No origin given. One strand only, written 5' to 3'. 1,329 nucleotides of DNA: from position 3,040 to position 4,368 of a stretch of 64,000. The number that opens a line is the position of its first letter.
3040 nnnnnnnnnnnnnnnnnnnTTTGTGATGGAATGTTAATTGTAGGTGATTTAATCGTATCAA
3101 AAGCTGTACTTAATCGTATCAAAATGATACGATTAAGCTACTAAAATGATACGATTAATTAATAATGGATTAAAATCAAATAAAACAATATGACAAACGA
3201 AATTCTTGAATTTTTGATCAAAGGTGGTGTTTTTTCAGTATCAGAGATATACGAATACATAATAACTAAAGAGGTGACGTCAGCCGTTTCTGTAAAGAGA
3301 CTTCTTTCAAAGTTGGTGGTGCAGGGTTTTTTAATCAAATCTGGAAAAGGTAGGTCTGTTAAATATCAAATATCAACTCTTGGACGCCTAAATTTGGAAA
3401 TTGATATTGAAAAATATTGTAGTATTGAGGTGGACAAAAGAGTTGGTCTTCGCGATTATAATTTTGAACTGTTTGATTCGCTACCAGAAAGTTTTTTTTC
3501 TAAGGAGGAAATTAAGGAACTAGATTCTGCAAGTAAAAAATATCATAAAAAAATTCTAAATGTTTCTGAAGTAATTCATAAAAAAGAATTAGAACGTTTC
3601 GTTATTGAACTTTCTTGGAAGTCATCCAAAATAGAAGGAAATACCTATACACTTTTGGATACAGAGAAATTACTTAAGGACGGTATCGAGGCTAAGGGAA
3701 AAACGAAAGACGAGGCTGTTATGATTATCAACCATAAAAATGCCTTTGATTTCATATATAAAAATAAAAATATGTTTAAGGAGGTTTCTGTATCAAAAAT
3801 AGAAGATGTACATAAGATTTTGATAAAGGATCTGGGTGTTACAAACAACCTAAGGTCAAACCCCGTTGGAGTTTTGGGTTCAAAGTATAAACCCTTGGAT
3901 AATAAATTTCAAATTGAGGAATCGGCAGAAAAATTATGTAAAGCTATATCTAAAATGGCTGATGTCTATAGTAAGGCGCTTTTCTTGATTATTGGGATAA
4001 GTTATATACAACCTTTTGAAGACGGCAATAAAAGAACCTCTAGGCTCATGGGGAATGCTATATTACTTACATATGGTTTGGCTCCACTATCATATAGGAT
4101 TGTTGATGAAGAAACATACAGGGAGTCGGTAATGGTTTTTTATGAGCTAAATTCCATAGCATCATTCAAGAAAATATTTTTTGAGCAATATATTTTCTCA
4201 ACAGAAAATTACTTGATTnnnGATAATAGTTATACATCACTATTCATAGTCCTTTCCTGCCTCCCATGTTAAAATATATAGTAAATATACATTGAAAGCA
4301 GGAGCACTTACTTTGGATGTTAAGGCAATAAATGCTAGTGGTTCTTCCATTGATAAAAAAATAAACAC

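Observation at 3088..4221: Fic-family protein with intact inhibitory motif but Gln replacing the catalytic His, behind an operator-like palindrome array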

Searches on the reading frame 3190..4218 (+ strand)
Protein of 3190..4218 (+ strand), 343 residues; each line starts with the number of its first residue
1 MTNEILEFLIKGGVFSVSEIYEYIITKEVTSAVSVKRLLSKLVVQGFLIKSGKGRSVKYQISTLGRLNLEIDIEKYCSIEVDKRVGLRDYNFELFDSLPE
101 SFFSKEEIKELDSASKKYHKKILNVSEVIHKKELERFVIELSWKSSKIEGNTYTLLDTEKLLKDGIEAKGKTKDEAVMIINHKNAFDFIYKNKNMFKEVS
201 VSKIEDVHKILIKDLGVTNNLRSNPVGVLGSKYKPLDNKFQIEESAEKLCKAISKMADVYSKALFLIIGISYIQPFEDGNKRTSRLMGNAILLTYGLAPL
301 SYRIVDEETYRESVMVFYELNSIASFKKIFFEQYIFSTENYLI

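Call 3: search_protein_families(library=pfam, proteins=[window:3190-4218:+], max_evalue=1)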
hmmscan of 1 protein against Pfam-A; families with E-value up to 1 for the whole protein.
window:3190-4218:+ (343 aa): 5 families
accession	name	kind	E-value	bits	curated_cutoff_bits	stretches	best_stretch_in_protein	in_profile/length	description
PF02661.23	Fic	-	1.1e-13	52.2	24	1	200-292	3-93/93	Fic/DOC family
PF25051.1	WHD_MCM8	-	0.003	18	26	1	14-61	35-78/80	MCM8 winged helix domain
PF03965.22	Penicillinase_R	-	0.0069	17.2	22.6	1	3-60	6-63/115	Penicillinase repressor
PF08100.18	Dimerisation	-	0.05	13.9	25.6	1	5-68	30-90/93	O-methyltransferase dimerisation domain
PF09466.15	Yqai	-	0.17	12.7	20.2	0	123-140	38-56/66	Hypothetical protein Yqai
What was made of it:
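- On Fic/Fido superfamily (Pfam PF02661): 52.2 bits against a cut-off of 24, E=1.1e-13, residues 200-292 (call 3).
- Checked: Fic domain: Pfam Fic PF02661 scores E=1.1e-13, 52.2 bits against a cut-off of 24, over residues 200-292 (call 3).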

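Call 4: search_protein_families(library=ncbifam, proteins=[window:3190-4218:+], max_evalue=1)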
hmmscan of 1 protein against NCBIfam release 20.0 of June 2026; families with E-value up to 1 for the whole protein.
window:3190-4218:+ (343 aa): 4 families
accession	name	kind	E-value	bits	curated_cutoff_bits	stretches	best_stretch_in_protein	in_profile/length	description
NF041381.1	XopAC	subfamily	0.0029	16.4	450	1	251-318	371-433/451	XopAC/AvrAC family type III secretion system effector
TIGR01550.1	DOC_P1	subfamily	0.021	15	38.65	1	238-296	28-88/122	type II toxin-antitoxin system death-on-curing family toxin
TIGR02698.1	CopY_TcrY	equivalog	0.15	12.3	121.95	1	16-116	20-115/130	CopY/TcrY family copper transport repressor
TIGR02613.1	mob_myst_B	hypoth_equivalog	0.18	11.7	124.4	1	270-302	119-151/186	mobile mystery protein B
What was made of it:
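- On Doc (P1 death-on-curing kinase): TIGR01550 scores 15 bits against 38.65 (call 4).
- Closest known: Doc toxin of phage P1. Different: TIGR01550 scores 15 bits against a cut-off of 38.65 (call 4).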

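Call 7: find_homologous_proteins(query=window:3190-4218:+)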
Query window:3190-4218:+ (343 aa): 7304 proteins with E <= 0.001 among 8000 candidates; the best 120 are listed.
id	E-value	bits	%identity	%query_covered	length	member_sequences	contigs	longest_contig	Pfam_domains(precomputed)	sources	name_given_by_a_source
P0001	1.5e-212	722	99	100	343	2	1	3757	PF02661.24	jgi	-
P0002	5.5e-151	520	69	99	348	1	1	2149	PF02661.24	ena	-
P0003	1.2e-143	496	68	100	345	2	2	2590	PF02661.24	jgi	jgi:prophage maintenance system killer protein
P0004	3.0e-141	488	68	99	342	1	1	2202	PF02661.24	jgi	jgi:fido (protein-threonine AMPylation protein)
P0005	9.5e-141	487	65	99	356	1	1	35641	PF02661.24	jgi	jgi:Fic family protein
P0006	2.1e-139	482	63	100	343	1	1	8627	PF02661.24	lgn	-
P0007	2.5e-138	479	66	99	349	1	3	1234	PF02661.24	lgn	-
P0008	5.9e-134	464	64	99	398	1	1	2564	PF02661.24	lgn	-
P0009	3.1e-121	422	61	99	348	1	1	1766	PF02661.24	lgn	-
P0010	2.8e-120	419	56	99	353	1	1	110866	PF02661.24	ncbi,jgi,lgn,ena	jgi:Fic family protein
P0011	1.5e-119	417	57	98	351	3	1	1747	PF02661.24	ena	-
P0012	7.5e-119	415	58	99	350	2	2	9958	PF02661.24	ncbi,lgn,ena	ncbi:MAG: Fic family protein [Patescibacteria group bacterium]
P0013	2.2e-118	413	58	99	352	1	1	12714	PF03965.23,PF02661.24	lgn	-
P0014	9.4e-118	411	58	99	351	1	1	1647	PF02661.24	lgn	-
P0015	2.8e-117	409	58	99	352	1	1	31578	PF02661.24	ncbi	-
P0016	3.3e-117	409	58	99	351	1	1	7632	PF02661.24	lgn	-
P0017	4.6e-117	409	55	99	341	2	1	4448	PF02661.24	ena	-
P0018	4.7e-117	409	55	99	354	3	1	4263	PF02661.24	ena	-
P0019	4.9e-117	409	57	99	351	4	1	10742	PF03965.23,PF02661.24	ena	-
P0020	5.1e-117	409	57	99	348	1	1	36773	PF02661.24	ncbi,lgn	-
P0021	7.2e-117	408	56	99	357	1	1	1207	PF03965.23,PF02661.24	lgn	-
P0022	9.5e-117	408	58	99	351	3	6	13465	PF02661.24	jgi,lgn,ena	-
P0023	1.8e-116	407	56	99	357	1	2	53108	PF03965.23,PF02661.24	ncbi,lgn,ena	-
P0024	2.4e-116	406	58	99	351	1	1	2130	PF02661.24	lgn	-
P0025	2.4e-116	406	56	99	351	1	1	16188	PF02661.24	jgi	jgi:Fic family protein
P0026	2.5e-116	406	58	99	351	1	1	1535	PF02661.24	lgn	-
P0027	3.9e-116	406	57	99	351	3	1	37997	PF02661.24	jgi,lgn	-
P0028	5.7e-116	405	55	99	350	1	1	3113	PF02661.24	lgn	-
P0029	5.7e-116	405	56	99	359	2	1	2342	PF02661.24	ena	-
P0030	9.6e-116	404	56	99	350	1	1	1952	PF02661.24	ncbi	-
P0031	1.1e-115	404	57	98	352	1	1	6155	PF01475.26,PF02661.24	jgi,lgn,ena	-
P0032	1.2e-115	404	57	98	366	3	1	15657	PF02661.24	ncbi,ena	-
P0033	1.7e-115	404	55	99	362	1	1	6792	PF02661.24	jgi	-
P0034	2.0e-115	403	56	99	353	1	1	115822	PF02661.24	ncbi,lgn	-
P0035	2.5e-115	403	56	99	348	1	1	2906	PF02661.24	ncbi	-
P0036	3.0e-115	403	56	99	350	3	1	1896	PF01475.26,PF02661.24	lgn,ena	-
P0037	3.0e-115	403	54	99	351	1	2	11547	PF02661.24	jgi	jgi:fido (protein-threonine AMPylation protein)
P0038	3.7e-115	402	56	99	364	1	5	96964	PF02661.24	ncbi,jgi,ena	-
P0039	4.0e-115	402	55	99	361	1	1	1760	PF01475.26,PF02661.24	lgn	-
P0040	4.0e-115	402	57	98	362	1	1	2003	PF02661.24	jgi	jgi:fido (protein-threonine AMPylation protein)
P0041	6.0e-115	402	59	98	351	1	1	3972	PF01475.26,PF02661.24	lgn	-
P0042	8.9e-115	401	56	99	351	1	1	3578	PF02661.24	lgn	-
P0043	9.0e-115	401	55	99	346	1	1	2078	PF02661.24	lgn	-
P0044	1.1e-114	401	58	99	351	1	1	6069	PF02661.24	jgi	-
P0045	1.3e-114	401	58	98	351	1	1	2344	PF02661.24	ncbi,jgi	jgi:Fic family protein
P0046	1.5e-114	401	58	99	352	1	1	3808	PF01475.26,PF02661.24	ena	-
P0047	1.8e-114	400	55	99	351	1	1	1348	PF03965.23,PF02661.24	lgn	-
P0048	2.2e-114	400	56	99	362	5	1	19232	PF02661.24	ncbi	-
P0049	2.3e-114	400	54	99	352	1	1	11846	PF02661.24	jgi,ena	-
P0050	2.4e-114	400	55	99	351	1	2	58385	PF02661.24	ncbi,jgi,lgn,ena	ncbi:MAG: Fic family protein [bacterium]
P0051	2.4e-114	400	55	99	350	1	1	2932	PF02661.24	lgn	-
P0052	2.6e-114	400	55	99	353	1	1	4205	PF02661.24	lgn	-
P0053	2.7e-114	400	57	99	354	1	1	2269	PF02661.24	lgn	-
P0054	2.7e-114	400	56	99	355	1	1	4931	PF02661.24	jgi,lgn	-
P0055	2.8e-114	400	58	94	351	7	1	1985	PF02661.24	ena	-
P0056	3.1e-114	399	56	99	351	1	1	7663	PF02661.24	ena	-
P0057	3.5e-114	399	56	99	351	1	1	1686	PF02661.24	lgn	-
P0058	3.7e-114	399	56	99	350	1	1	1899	PF02661.24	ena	-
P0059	4.0e-114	399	57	99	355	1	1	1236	PF02661.24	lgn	-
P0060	4.1e-114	399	55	99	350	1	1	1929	PF02661.24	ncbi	-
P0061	4.8e-114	399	55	99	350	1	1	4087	PF02661.24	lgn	-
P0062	4.9e-114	399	56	99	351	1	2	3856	PF02661.24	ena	-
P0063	5.0e-114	399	54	99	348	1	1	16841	PF02661.24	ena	-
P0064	5.1e-114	399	55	99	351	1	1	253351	PF02661.24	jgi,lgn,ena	-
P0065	5.5e-114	399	55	98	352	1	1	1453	PF02661.24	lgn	-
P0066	5.9e-114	399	57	99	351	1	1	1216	PF02661.24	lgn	-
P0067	6.0e-114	398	55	99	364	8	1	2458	PF02661.24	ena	-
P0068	6.9e-114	398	55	99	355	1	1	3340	PF02661.24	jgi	jgi:Fic family protein/predicted transcriptional regulator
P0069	7.1e-114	398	57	95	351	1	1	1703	PF02661.24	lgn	-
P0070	7.3e-114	398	54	99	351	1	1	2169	PF02661.24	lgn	-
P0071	7.8e-114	398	55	99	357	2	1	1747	PF02661.24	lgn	-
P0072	8.6e-114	398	58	99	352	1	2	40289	PF02661.24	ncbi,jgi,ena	-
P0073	9.4e-114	398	55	99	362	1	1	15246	PF02661.24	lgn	-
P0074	1.1e-113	398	55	99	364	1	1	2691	PF02661.24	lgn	-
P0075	1.1e-113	398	54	99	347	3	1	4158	PF02661.24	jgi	jgi:Fic family protein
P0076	1.1e-113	398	55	98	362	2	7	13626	PF02661.24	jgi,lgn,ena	-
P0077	1.2e-113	397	54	99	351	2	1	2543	PF02661.24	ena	-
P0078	1.3e-113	397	54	99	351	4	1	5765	PF03965.23,PF02661.24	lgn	-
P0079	1.3e-113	397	53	100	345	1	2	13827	PF02661.24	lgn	-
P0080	1.4e-113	397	54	99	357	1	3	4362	PF03965.23,PF02661.24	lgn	-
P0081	1.6e-113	397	55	99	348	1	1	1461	PF02661.24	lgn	-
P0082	1.8e-113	397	55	99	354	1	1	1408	PF02661.24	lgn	-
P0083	2.0e-113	397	56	99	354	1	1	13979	PF02661.24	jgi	jgi:Fic family protein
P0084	2.4e-113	397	58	91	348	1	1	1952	PF03965.23,PF02661.24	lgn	-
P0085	2.6e-113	396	54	99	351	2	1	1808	PF01475.26,PF02661.24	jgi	-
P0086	3.0e-113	396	53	99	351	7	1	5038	PF02661.24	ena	-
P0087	3.0e-113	396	54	98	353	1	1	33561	PF02661.24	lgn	-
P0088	3.4e-113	396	58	95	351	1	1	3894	PF02661.24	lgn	-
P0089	3.8e-113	396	57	96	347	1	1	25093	PF02661.24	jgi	-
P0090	4.0e-113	396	54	99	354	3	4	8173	PF02661.24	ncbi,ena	ncbi:MAG: Fic family protein [Patescibacteria group bacterium]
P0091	4.1e-113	396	56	99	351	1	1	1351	PF01475.26,PF02661.24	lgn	-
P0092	4.8e-113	396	56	99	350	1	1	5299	PF01475.26,PF02661.24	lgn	-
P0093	5.6e-113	395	57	95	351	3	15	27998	PF01475.26,PF02661.24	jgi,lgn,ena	-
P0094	6.4e-113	395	54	99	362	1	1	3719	PF02661.24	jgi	jgi:Fic family protein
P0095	6.7e-113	395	58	92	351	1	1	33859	PF02661.24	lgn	-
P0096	6.7e-113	395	55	99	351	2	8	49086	PF02661.24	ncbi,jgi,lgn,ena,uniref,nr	ncbi:MAG: hypothetical protein UX09_C0011G0017 [Candidatus Uhrbacteria bacterium GW2011_GWE2_45_35]|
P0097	6.9e-113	395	55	99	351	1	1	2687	PF02661.24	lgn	-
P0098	7.8e-113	395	54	99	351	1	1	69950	PF03965.23,PF02661.24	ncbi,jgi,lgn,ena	ncbi:MAG: Fic family protein [Patescibacteria group bacterium]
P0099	7.9e-113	395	53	99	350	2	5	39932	PF02661.24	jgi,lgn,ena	-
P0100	8.7e-113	395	56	99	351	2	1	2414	PF02661.24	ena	-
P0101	9.5e-113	395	56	96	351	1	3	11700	PF02661.24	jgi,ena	-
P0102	1.1e-112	394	57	99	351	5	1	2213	PF02661.24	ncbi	-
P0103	1.1e-112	394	55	99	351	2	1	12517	PF02661.24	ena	-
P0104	1.2e-112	394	55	99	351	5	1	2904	PF02661.24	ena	-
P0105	1.2e-112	394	56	99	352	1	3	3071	PF03965.23,PF02661.24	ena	-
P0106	1.3e-112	394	55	99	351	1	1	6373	PF02661.24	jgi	jgi:fido (protein-threonine AMPylation protein)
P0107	1.4e-112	394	56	99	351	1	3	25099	PF03965.23,PF02661.24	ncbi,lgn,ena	-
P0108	1.4e-112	394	58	91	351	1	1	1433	PF02661.24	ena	-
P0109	1.5e-112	394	55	99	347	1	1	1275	PF02661.24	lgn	-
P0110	1.5e-112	394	54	99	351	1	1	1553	PF01475.26,PF02661.24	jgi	-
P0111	1.6e-112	394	53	99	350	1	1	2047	PF02661.24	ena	-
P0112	1.7e-112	394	53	98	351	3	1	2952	PF02661.24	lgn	-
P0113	1.7e-112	394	59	91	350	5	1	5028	PF02661.24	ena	-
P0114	1.7e-112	394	54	99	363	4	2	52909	PF02661.24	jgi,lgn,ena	-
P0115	1.8e-112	394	55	99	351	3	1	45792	PF02661.24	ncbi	ncbi:MAG: Fic family protein [Candidatus Uhrbacteria bacterium]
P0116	2.1e-112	393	57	98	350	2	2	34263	PF02661.24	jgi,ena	-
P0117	2.2e-112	393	55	99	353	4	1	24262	PF02661.24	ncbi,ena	-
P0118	2.3e-112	393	55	99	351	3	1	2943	PF02661.24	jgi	jgi:fido (protein-threonine AMPylation protein)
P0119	2.3e-112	393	56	99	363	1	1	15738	PF02661.24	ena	-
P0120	2.4e-112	393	54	99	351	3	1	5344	PF02661.24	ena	-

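Call 8: search_solved_structures(query=window:3190-4218:+, max_evalue=1, show_alignments=3)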
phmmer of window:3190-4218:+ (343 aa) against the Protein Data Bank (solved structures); distinct sequences matched with E-value up to 1: 15.
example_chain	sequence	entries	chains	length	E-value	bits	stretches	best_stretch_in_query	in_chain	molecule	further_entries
6i7j_A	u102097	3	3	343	3.4e-09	39.5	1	131-310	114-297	Adenosine monophosphate-protein transferase FICD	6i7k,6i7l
7b7z_A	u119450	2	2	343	4.6e-09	39.1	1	131-310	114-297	Protein adenylyltransferase FICD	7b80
6i7g_A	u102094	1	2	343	4.7e-09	39.1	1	131-310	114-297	Adenosine monophosphate-protein transferase FICD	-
4u04_A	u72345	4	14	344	4.7e-09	39.1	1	131-310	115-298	Adenosine monophosphate-protein transferase FICD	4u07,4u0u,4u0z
6i7h_A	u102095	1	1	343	2.3e-08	36.8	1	131-310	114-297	Adenosine monophosphate-protein transferase FICD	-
6i7i_A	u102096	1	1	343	3.2e-08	36.3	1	131-310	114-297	Adenosine monophosphate-protein transferase FICD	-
6zmd_B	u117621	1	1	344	3.5e-08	36.2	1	134-310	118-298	Protein adenylyltransferase FICD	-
9yz5_A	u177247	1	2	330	4e-08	36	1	132-310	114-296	Protein adenylyltransferase FICD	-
4u0s_A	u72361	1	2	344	4.3e-08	35.9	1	132-310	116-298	Adenosine monophosphate-protein transferase FICD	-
5jj6_A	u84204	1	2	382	8.6e-08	34.9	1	143-316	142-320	Adenosine monophosphate-protein transferase FICD homolog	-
5jj7_A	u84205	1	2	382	7.6e-07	31.8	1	143-316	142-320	Adenosine monophosphate-protein transferase FICD homolog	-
3cuc_A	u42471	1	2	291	0.00014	24.3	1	272-310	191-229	Protein of unknown function with a Fic domain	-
4x2e_A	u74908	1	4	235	0.00017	24.1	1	141-314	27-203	Fic family protein putative filamentation induced by cAMP protein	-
7xux_A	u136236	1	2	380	0.0013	21.2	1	142-298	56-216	Fido domain-containing protein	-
1uhn_A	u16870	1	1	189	0.44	12.9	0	7-116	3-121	calcineurin B-like protein 2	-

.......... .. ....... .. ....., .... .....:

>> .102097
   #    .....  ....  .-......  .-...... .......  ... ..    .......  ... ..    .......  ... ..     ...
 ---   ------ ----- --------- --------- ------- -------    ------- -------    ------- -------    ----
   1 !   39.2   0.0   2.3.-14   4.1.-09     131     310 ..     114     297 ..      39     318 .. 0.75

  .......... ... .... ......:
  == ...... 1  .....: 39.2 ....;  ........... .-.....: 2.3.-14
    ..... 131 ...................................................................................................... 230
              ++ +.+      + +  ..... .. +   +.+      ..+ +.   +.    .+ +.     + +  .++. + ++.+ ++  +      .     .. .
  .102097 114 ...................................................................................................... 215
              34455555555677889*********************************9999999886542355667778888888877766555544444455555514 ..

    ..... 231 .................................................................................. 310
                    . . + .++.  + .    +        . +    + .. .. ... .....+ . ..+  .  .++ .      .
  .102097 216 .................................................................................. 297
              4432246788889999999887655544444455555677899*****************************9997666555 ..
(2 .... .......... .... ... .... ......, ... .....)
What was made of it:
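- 3622..3642 (+): Inhibitory-helix motif S145-S-K-I-E149-G-N151, the class II alpha-inh. Aligned to FICD TVAIEGN (call 8).
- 3823..3903 (+): Flap / target-docking loop region (residues 212-238), with invariant R222, G227, G230, S231, P235 and D237. The assignment as 'flap' rests on position in the Fic fold (general knowledge of Fic structures) and the FICD alignment (call 8).
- Checked: SSKIEGN (residues 145-151, nt 3622-3642) lies on the FICD inhibitory TVAIEGN (call 8).
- Tried and rejected: The FICD alignment is unambiguous (call 8).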

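Call 15: find_related_loci(query=A1, collection=genome_contigs, flank=4000)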
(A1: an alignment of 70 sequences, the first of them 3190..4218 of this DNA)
Query A1 (343 aa) in genome_contigs; peptide patterns used: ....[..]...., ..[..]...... (x = any residue, [..] = any of these).
600 stretches matched a pattern (row limit reached: there are more); 589 encode a relative of the query (tblastn E <= 1e-3); the best 80 are kept; 80 distinct loci.
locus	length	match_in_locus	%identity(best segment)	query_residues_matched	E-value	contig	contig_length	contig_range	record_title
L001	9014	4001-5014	63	6-343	4e-146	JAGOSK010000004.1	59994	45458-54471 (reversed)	MAG: Candidatus Paceibacterota bacterium isolate Gw_Eff_bin_316 Gw_Eff_733_length_59994_cov_25.743782, whole genome shot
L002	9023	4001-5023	58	3-343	5e-127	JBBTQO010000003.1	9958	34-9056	MAG: Patescibacteria group bacterium isolate H43-bin019_1 H43_bin019_1_000000000003, whole genome shotgun sequence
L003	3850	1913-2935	58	3-343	9e-130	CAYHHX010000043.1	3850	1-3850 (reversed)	MAG TPA_asm: uncultured Candidatus Saccharibacteria bacterium isolate ERP119705_co13_61 genome assembly, contig: NODE_30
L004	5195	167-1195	57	7-343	7e-126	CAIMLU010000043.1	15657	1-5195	uncultured bacterium isolate Loclat_bin-20597 genome assembly, contig: bin-20597:43/66, whole genome shotgun sequence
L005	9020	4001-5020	57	5-343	4e-125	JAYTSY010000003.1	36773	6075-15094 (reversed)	MAG: bacterium isolate GFS_5288 GFS_5288_2, whole genome shotgun sequence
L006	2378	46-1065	57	5-343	2e-131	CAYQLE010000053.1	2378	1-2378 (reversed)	MAG TPA_asm: uncultured Candidatus Saccharibacteria bacterium isolate SRP128246_co1_332 genome assembly, contig: NODE_13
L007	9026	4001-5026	56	3-343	4e-124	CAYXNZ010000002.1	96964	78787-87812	MAG TPA_asm: uncultured Gammaproteobacteria bacterium isolate binchicken_co181_167 genome assembly, contig: NODE_169_len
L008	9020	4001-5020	56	5-343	2e-123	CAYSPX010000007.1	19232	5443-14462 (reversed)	MAG TPA_asm: uncultured Candidatus Saccharibacteria bacterium isolate SRP286056_co1_32 genome assembly, contig: NODE_338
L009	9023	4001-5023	55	4-343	5e-123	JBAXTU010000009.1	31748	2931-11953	MAG: bacterium isolate ELA643 MAG643_9, whole genome shotgun sequence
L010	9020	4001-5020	58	5-343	9e-123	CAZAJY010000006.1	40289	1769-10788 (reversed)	MAG TPA_asm: uncultured Candidatus Saccharibacteria bacterium isolate SRP178699_co1_453 genome assembly, contig: NODE_92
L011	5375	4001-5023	55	4-343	3e-122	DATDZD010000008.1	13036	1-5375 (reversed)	MAG TPA_asm: Candidatus Paceibacterota bacterium isolate SMAG_U8183 k141_2254435, whole genome shotgun sequence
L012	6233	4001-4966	58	22-343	7e-122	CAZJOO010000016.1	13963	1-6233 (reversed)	MAG TPA_asm: uncultured Candidatus Saccharibacteria bacterium isolate SRP192927_co3_822 genome assembly, contig: NODE_10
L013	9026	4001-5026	54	3-343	2e-121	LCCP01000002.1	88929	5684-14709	MAG: Parcubacteria group bacterium GW2011_GWC2_42_12 UU95_C0002, whole genome shotgun sequence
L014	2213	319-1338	57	5-343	3e-128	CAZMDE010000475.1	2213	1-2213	MAG TPA_asm: uncultured Bacteroidales bacterium isolate SRP272421_co2_298 genome assembly, contig: NODE_224714_length_22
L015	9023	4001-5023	54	4-343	5e-121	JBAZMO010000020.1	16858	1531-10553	MAG: Patescibacteria group bacterium isolate SO_2017_LW4_45 scaffold_6679_c1_LW137-91_2017, whole genome shotgun sequenc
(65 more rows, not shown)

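Call 22: predict_structure(alignment_id=A1)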
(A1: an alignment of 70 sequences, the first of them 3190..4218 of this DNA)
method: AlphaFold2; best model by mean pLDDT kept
length: 343 residues; sequences in the alignment: 70
mean_pLDDT: 90.5   pTM: 0.89
mean pLDDT of the five models: 90.5, 90.3, 88.4, 87.7, 86.0
residues with pLDDT >= 90: 237; 70-90: 96; 50-70: 10; < 50: 0
segments of 3 or more residues with pLDDT < 50: none
pLDDT, mean of each block of 10 residues (from residue 1): 93 92 88 93 96 92 95 94 93 94 97 94 83 77 66 76 82 85 91 94 96 87 88 92 97 95 97 93 94 94 88 96 97 93 62
secondary structure, 60 per line:
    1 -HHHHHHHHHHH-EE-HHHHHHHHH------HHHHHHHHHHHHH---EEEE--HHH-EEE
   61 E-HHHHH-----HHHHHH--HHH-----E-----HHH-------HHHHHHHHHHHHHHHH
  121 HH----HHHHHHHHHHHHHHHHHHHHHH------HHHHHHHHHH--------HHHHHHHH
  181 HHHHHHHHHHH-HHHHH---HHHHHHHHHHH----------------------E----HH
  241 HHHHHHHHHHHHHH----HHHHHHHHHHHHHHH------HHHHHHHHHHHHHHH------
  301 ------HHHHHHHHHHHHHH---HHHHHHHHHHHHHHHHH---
elements in order: H2-12 H17-25 H32-44 E48-51 E58-61 H63-67 H73-78 H105-122 H127-148 H155-164 H173-191 H193-197 H201-211 H239-254 H259-273 H280-294 H307-320 H324-340
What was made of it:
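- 3190..4221 (+): CDS of the 343-aa winged-helix Fic(Gln) protein. AlphaFold model pLDDT 90.5, pTM 0.89 (call 22).
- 3823..3903 (+): Coil with a single bridge in the model (call 22).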
